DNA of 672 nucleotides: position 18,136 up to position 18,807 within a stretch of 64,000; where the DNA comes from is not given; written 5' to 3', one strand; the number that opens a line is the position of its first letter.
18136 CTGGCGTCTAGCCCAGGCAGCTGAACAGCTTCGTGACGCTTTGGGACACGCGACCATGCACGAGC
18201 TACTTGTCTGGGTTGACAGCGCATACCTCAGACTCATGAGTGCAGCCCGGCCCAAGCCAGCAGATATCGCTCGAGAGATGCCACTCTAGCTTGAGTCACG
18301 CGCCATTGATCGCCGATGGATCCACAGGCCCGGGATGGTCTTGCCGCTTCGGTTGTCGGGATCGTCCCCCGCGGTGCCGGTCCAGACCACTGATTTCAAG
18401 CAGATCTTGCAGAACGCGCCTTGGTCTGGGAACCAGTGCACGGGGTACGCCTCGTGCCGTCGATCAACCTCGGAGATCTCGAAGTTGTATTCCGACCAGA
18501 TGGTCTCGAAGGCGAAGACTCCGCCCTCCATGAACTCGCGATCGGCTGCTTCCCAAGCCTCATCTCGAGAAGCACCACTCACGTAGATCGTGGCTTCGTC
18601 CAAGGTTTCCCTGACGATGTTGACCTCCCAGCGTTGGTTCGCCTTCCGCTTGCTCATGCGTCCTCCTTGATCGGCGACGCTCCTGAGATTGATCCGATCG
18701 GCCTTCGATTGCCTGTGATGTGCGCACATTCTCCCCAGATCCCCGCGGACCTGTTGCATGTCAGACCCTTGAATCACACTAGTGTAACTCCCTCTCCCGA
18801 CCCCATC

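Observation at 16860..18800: Low-GC islet carrying an MspJI-like modification-dependent (Type IV) restriction endonuclease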

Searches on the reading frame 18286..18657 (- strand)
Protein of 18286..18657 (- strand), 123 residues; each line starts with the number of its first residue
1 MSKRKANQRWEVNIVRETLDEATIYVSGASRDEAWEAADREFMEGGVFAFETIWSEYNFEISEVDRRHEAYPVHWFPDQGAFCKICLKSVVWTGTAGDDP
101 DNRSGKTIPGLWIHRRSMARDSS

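Call 11: find_homologous_proteins(query=window:18286-18657:-, max_evalue=0.01)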
Query window:18286-18657:- (123 aa): 14 proteins with E <= 0.01 among 32 candidates.
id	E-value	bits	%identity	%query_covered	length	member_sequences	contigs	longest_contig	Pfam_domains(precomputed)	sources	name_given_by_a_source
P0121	4.6e-80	284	100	100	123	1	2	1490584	-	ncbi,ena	-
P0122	6.8e-63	228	89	93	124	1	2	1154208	-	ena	-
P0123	2.3e-55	204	78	93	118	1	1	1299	-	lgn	-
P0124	2.8e-55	204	75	93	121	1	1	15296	-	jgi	jgi:hypothetical protein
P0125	2.5e-53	197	73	92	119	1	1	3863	-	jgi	jgi:hypothetical protein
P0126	2.5e-51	191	70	98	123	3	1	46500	-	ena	-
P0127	1.8e-50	188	74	90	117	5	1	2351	-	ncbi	-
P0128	2.0e-49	185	68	98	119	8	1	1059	-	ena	-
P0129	2.6e-49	184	71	93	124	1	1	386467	-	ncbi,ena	-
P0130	1.0e-37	147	63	100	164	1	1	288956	-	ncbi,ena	-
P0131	5.3e-37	145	58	92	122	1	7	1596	-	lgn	-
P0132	4.7e-33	132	71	63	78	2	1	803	-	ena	-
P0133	6.6e-30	122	73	69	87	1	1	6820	-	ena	-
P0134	2.5e-24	104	45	93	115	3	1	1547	-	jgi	jgi:hypothetical protein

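Call 12: find_encoding_contigs(protein=P0121, flank=10000, max_places=3)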
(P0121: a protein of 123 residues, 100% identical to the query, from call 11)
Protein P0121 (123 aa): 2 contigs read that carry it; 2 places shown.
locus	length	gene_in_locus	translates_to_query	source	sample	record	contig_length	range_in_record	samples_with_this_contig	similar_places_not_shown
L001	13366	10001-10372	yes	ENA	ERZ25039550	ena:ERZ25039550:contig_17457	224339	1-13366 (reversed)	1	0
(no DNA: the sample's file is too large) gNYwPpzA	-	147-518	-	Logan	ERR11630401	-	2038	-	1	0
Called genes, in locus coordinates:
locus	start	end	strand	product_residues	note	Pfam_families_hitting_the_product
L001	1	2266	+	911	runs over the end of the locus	PF03710:GlnE, PF08335:GlnD_UR_UTase, PF10335:DUF294_C (faint), PF03710:GlnE, PF08335:GlnD_UR_UTase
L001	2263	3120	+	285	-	PF00106:adh_short, PF08659:KR, PF13561:adh_short_C2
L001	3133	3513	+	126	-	PF01741:MscL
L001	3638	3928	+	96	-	PF28096:CC_Se_fam (weak)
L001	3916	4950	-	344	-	PF00817:IMS, PF11798:IMS_HHH, PF21999:IMS_HHH_1 (faint), PF11799:IMS_C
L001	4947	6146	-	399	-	PF00144:Beta-lactamase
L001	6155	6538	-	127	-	PF00903:Glyoxalase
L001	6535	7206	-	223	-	PF08327:AHSA1 (faint)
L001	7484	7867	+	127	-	PF00903:Glyoxalase (weak)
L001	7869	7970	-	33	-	-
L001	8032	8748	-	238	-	PF12840:HTH_20 (weak)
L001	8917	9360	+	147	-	-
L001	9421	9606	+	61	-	-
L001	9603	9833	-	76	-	-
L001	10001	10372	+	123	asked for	-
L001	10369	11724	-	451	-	PF18062:RE_AspBHI_N, PF04471:Mrr_cat (weak)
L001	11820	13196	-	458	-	-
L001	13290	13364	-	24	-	?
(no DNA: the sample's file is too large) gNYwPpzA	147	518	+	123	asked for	-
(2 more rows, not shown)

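Call 13: find_encoding_contigs(protein=P0122, flank=10000, max_places=3)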
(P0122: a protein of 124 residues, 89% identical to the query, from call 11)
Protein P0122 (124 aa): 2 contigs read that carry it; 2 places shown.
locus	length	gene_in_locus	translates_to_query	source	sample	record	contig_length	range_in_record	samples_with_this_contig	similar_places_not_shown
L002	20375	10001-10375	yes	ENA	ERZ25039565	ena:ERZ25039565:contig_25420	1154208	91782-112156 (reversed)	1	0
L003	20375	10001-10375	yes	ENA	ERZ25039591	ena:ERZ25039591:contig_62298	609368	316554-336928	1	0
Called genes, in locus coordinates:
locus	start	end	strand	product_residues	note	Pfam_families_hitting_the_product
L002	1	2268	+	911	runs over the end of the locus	PF03710:GlnE, PF03445:DUF294 (faint), PF08335:GlnD_UR_UTase, PF10335:DUF294_C (faint), PF03710:GlnE, PF08335:GlnD_UR_UTase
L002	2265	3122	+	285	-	PF00106:adh_short, PF08659:KR, PF13561:adh_short_C2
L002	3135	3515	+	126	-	PF01741:MscL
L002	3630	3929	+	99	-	PF28096:CC_Se_fam (weak)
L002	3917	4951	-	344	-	PF00817:IMS, PF11798:IMS_HHH, PF21999:IMS_HHH_1 (faint), PF11799:IMS_C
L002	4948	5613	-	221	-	PF00144:Beta-lactamase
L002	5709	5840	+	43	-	-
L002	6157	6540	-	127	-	PF00903:Glyoxalase, PF18029:Glyoxalase_6 (faint)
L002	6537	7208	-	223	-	PF08327:AHSA1 (faint)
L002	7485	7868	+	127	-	PF00903:Glyoxalase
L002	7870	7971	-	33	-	-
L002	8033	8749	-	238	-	PF12840:HTH_20 (weak)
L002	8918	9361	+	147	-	-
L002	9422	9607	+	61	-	-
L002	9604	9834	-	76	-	-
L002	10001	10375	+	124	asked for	-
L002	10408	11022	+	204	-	-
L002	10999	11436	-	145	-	-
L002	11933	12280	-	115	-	-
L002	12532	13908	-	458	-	-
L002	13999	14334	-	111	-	PF00392:GntR, PF14502:HTH_41, PF13412:HTH_24 (weak)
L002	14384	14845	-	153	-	-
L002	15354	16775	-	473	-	PF03951:Gln-synt_N, PF00120:Gln-synt_C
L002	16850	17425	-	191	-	PF13302:Acetyltransf_3, PF00583:Acetyltransf_1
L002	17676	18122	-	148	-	PF00486:Trans_reg_C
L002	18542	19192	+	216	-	PF00561:Abhydrolase_1 (faint), PF12146:Hydrolase_4 (weak), PF12697:Abhydrolase_6, PF02129:Peptidase_S15 (faint)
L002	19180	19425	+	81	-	PF02597:ThiS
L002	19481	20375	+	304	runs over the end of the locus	PF00781:DAGK_cat, PF19279:YegS_C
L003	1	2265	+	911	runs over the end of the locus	PF03710:GlnE, PF03445:DUF294 (faint), PF08335:GlnD_UR_UTase, PF10335:DUF294_C (faint), PF03710:GlnE, PF08335:GlnD_UR_UTase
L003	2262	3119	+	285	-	PF00106:adh_short, PF08659:KR, PF13561:adh_short_C2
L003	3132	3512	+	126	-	PF01741:MscL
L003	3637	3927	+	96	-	PF28096:CC_Se_fam (weak)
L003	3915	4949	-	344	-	PF00817:IMS, PF11798:IMS_HHH, PF21999:IMS_HHH_1 (faint), PF11799:IMS_C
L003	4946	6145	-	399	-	PF00144:Beta-lactamase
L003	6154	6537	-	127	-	PF00903:Glyoxalase, PF18029:Glyoxalase_6 (weak)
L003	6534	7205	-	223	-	PF08327:AHSA1 (faint)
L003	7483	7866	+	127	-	PF00903:Glyoxalase (weak)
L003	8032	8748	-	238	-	PF12840:HTH_20 (weak)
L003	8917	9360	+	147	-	-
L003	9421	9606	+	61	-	-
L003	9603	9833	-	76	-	-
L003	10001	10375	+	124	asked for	-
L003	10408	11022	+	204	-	-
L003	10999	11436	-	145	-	-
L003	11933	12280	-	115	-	-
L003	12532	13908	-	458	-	-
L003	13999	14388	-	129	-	PF00392:GntR, PF14502:HTH_41, PF13412:HTH_24 (weak)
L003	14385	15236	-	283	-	-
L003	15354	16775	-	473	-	PF03951:Gln-synt_N, PF00120:Gln-synt_C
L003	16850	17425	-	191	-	PF13302:Acetyltransf_3, PF00583:Acetyltransf_1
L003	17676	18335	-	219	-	PF21695:GlnR_1st, PF00486:Trans_reg_C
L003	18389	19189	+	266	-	PF00561:Abhydrolase_1 (weak), PF12146:Hydrolase_4 (weak), PF12697:Abhydrolase_6, PF02129:Peptidase_S15 (faint)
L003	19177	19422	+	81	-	PF02597:ThiS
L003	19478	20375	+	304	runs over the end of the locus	PF00781:DAGK_cat, PF19279:YegS_C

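Call 14: find_encoding_contigs(protein=P0129, flank=10000, max_places=3)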
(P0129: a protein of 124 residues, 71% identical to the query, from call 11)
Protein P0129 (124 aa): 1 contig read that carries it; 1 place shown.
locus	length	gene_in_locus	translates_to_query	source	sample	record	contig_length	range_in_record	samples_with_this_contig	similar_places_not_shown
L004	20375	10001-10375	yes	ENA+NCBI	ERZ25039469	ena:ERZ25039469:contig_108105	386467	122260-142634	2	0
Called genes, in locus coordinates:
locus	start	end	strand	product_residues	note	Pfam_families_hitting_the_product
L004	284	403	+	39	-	PF03710:GlnE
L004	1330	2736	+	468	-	-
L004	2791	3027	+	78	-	PF00106:adh_short, PF13561:adh_short_C2 (weak)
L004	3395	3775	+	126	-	PF01741:MscL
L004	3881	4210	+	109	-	PF02604:PhdYeFM_antitox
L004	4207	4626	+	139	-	PF01850:PIN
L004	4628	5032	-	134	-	PF11799:IMS_C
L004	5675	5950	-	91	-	PF13470:PIN_3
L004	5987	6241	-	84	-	PF01402:RHH_1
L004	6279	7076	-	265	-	PF13239:2TM, PF00211:Guanylate_cyc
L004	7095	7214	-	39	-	-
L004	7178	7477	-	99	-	PF00903:Glyoxalase (weak)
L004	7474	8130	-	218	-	PF08327:AHSA1 (faint)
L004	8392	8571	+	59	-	-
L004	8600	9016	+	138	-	PF00903:Glyoxalase (weak)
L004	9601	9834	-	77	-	-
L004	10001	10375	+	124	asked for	-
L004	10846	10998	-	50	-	-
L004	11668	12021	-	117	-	PF18062:RE_AspBHI_N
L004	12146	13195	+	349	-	-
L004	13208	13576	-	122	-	PF00903:Glyoxalase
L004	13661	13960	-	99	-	PF01850:PIN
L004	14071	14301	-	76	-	-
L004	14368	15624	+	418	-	PF00211:Guanylate_cyc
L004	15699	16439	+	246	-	-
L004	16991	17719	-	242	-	-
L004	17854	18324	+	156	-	-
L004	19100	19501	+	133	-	PF00903:Glyoxalase, PF22677:Ble-like_N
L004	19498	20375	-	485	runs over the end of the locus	PF03951:Gln-synt_N, PF00120:Gln-synt_C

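Call 18: search_protein_families(library=pfam, proteins=[L002:10387-11022:+, L002:10999-11502:-, L002:11511-11975:-, L002:11933-12280:-], max_evalue=0.1)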
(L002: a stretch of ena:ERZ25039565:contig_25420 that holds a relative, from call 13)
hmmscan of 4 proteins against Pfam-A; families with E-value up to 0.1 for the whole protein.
L002:10387-11022:+ (211 aa): 0 families

L002:10999-11502:- (167 aa): 0 families

L002:11511-11975:- (154 aa): 1 family
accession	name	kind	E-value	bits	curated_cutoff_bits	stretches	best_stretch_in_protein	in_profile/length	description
PF13391.12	HNH_2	-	3.2e-08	33.8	21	1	46-94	1-65/66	HNH endonuclease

L002:11933-12280:- (115 aa): 0 families

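Call 19: search_protein_families(library=padloc, proteins=[L002:10387-11022:+, L002:10999-11502:-, L002:11511-11975:-, L002:11933-12280:-], max_evalue=0.1)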
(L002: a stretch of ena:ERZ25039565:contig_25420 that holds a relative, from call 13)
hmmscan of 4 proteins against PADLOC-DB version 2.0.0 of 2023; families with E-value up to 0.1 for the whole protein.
L002:10387-11022:+ (211 aa): 0 families

L002:10999-11502:- (167 aa): 0 families

L002:11511-11975:- (154 aa): 2 families
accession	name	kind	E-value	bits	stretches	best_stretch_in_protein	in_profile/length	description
PDLC04132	HNH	-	4.5e-19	66.7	1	17-146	140-267/286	-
PDLC03546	HNH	-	5.7e-10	36.7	1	23-99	151-229/282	Type II restriction enzyme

L002:11933-12280:- (115 aa): 0 families

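Call 20: find_encoding_contigs(protein=P0130, flank=10000, max_places=2)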
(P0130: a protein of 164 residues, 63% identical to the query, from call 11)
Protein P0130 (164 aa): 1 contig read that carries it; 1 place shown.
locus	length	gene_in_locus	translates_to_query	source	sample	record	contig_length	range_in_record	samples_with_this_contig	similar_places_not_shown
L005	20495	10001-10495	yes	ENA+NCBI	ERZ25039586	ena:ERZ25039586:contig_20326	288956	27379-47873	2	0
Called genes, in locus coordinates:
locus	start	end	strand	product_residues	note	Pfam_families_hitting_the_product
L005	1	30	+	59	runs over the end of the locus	PF01741:MscL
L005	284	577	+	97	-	PF28096:CC_Se_fam (weak)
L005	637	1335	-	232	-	-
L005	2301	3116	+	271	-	PF00174:Oxidored_molyb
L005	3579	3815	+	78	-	PF02469:Fasciclin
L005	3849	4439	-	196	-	PF11798:IMS_HHH (faint), PF21999:IMS_HHH_1 (faint), PF11799:IMS_C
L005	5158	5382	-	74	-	-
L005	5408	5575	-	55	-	-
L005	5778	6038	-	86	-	-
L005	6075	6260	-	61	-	-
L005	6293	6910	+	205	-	PF03160:Calx-beta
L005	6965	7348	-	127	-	PF00903:Glyoxalase, PF18029:Glyoxalase_6 (weak)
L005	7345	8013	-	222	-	PF08327:AHSA1 (faint)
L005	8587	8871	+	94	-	-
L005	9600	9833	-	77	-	-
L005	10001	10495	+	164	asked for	-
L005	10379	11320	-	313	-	-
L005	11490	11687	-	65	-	-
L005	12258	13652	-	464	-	PF03951:Gln-synt_N, PF00120:Gln-synt_C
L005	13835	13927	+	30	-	-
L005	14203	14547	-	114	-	-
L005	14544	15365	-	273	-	-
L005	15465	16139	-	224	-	PF21695:GlnR_1st, PF00486:Trans_reg_C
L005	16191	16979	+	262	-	PF12146:Hydrolase_4, PF00561:Abhydrolase_1 (faint), PF12697:Abhydrolase_6, PF02129:Peptidase_S15 (faint)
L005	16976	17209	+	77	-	PF02597:ThiS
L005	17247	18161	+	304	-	PF00781:DAGK_cat, PF19279:YegS_C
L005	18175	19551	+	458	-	PF00884:Sulfatase, PF16347:SGSH_C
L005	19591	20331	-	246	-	PF01507:PAPS_reduct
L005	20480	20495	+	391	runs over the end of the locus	PF14306:PUA_2, PF01747:ATP-sulfurylase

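Call 21: find_encoding_contigs(protein=P0126, flank=10000, max_places=2)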
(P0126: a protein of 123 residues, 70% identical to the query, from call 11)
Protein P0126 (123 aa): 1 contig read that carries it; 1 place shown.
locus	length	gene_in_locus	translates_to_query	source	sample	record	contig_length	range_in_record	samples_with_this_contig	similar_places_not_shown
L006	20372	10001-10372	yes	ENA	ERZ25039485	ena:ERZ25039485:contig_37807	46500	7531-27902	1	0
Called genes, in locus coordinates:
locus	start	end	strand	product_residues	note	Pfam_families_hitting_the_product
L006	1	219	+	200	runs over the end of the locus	-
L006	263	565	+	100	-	-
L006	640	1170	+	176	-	PF00753:Lactamase_B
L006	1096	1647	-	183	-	-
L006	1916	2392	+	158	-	PF13564:DoxX_2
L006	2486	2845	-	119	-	PF07690:MFS_1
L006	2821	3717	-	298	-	-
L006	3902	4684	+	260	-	PF14339:DUF4394 (faint), PF21959:DUF6923 (weak)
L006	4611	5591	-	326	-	PF08338:DUF1731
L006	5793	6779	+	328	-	PF25881:HH_YBHG (weak)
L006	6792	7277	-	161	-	-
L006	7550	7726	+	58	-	-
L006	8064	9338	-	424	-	PF01370:Epimerase, PF04321:RmlD_sub_bind (weak), PF05368:NmrA, PF13460:NAD_binding_10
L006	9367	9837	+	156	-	PF01878:EVE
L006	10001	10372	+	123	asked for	-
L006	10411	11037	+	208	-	-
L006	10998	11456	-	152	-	-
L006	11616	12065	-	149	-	PF13391:HNH_2 (weak)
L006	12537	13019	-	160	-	-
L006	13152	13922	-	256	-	-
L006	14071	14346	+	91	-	PF07883:Cupin_2 (weak), PF05899:Cupin_3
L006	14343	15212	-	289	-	PF00120:Gln-synt_C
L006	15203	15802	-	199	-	PF03951:Gln-synt_N, PF00120:Gln-synt_C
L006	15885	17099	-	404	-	PF01266:DAO (faint), PF01494:FAD_binding_3 (faint), PF07992:Pyr_redox_2, PF13738:Pyr_redox_3, PF00743:FMO-like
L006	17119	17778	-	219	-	PF21695:GlnR_1st, PF00486:Trans_reg_C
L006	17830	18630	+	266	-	PF00561:Abhydrolase_1 (weak), PF12146:Hydrolase_4, PF12697:Abhydrolase_6, PF02129:Peptidase_S15 (faint)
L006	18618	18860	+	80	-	PF02597:ThiS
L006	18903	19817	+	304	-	PF00781:DAGK_cat, PF19279:YegS_C (weak)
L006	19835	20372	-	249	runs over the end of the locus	PF01507:PAPS_reduct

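Call 22: find_encoding_contigs(protein=P0124, flank=10000, max_places=2)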
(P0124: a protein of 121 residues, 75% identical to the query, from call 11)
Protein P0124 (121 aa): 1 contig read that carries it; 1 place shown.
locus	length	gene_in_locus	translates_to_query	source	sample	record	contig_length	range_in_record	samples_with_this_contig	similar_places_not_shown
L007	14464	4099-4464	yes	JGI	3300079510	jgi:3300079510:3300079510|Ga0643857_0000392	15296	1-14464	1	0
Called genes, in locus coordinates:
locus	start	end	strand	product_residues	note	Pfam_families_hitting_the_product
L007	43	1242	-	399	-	PF00144:Beta-lactamase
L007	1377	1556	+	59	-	-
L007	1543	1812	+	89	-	-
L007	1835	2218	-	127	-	PF00903:Glyoxalase, PF18029:Glyoxalase_6 (weak)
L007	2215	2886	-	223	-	-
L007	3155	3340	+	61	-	-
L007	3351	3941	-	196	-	PF01370:Epimerase, PF04321:RmlD_sub_bind (weak), PF05368:NmrA (weak), PF13460:NAD_binding_10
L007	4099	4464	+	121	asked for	-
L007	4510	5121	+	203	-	-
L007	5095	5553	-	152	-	-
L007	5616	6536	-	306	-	PF13391:HNH_2 (weak)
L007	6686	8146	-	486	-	-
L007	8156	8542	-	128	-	PF00392:GntR, PF14502:HTH_41, PF13412:HTH_24 (weak)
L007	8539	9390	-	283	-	-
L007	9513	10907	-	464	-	PF03951:Gln-synt_N, PF00120:Gln-synt_C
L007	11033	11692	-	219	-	PF21695:GlnR_1st, PF00486:Trans_reg_C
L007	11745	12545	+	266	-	PF00561:Abhydrolase_1, PF12146:Hydrolase_4, PF12697:Abhydrolase_6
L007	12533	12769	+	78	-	PF02597:ThiS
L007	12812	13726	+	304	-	PF00781:DAGK_cat, PF19279:YegS_C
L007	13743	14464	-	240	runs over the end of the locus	PF01507:PAPS_reduct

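Call 38: predict_structure(alignment_id=A2)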
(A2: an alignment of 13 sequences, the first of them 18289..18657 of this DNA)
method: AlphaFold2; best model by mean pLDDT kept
length: 123 residues; sequences in the alignment: 13
mean_pLDDT: 68.1   pTM: 0.55
mean pLDDT of the five models: 68.1, 68.0, 66.5, 49.6, 48.7
residues with pLDDT >= 90: 0; 70-90: 61; 50-70: 43; < 50: 19
segments of 3 or more residues with pLDDT < 50: 1-5, 49-55, 118-123
pLDDT, mean of each block of 10 residues (from residue 1): 52 60 67 73 55 50 72 78 80 86 87 68 33
secondary structure, 60 per line:
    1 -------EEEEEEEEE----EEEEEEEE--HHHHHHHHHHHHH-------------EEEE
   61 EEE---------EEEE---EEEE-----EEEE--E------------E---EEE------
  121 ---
elements in order: E8-16 E21-28 H31-43 E57-63 E73-76 E80-83 E89-92 E112-114

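Call 44: search_protein_families(library=phrogs, proteins=[window:18289-18657:-, L002:10387-11022:+, L002:10999-11502:-], max_evalue=0.1)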
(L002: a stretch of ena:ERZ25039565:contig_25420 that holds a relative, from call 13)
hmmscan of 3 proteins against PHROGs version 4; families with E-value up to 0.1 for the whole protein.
window:18289-18657:- (123 aa): 0 families

L002:10387-11022:+ (211 aa): 0 families

L002:10999-11502:- (167 aa): 0 families

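Call 48: search_solved_structures(query=L007:5616-6536:-, max_evalue=1, show_alignments=1)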
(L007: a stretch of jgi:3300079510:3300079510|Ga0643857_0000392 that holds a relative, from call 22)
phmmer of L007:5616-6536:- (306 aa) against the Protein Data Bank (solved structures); distinct sequences matched with E-value up to 1: 1.
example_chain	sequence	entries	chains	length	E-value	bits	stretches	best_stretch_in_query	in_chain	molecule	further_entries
7wz5_A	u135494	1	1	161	0.11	15.2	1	9-52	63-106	Interferon C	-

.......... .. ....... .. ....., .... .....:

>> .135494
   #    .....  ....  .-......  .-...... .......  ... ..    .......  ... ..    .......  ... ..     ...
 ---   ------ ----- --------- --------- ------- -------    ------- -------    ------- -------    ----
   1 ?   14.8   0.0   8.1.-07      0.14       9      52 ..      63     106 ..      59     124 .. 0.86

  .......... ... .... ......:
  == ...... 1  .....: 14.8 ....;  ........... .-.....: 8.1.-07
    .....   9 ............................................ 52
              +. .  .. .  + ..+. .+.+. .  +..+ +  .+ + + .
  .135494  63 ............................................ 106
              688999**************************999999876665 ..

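Call 49: search_protein_families(library=pfam, proteins=[L007:5616-6536:-, L007:4510-5121:+, L007:5095-5553:-, L007:4099-4464:+], max_evalue=1)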
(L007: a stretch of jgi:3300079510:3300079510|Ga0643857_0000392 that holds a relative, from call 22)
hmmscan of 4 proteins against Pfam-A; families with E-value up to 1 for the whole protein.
L007:5616-6536:- (306 aa): 2 families
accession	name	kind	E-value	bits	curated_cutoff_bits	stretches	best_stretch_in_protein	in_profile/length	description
PF13391.12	HNH_2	-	1.6e-07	31.5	21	1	199-247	1-65/66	HNH endonuclease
PF03643.20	Vps26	-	0.29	10.5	27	1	13-72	32-91/275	Vacuolar protein sorting-associated protein 26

L007:4510-5121:+ (203 aa): 0 families

L007:5095-5553:- (152 aa): 0 families

L007:4099-4464:+ (121 aa): 0 families

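Call 50: search_protein_families(library=ncbifam, proteins=[L007:5616-6536:-, L007:4510-5121:+, L007:5095-5553:-], max_evalue=1)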
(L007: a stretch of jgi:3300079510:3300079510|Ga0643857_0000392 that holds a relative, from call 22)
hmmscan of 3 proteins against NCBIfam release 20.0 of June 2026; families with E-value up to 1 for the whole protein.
L007:5616-6536:- (306 aa): 2 families
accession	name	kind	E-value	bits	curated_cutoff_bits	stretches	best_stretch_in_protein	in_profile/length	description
NF045808.1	PT-DNA_restrict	exception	4.1e-22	78.6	180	1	177-293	155-273/284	phosphorothioated DNA-binding restriction endonuclease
NF040563.1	guided_IscB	equivalog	0.001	18.2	175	1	187-242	183-237/314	RNA-guided endonuclease IscB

L007:4510-5121:+ (203 aa): 1 family
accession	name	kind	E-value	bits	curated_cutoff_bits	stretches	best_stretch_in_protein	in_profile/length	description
NF002868.0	PRK03180.1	equivalog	0.15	10.7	641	1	55-119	55-118/509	ATP-dependent DNA ligase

L007:5095-5553:- (152 aa): 0 families
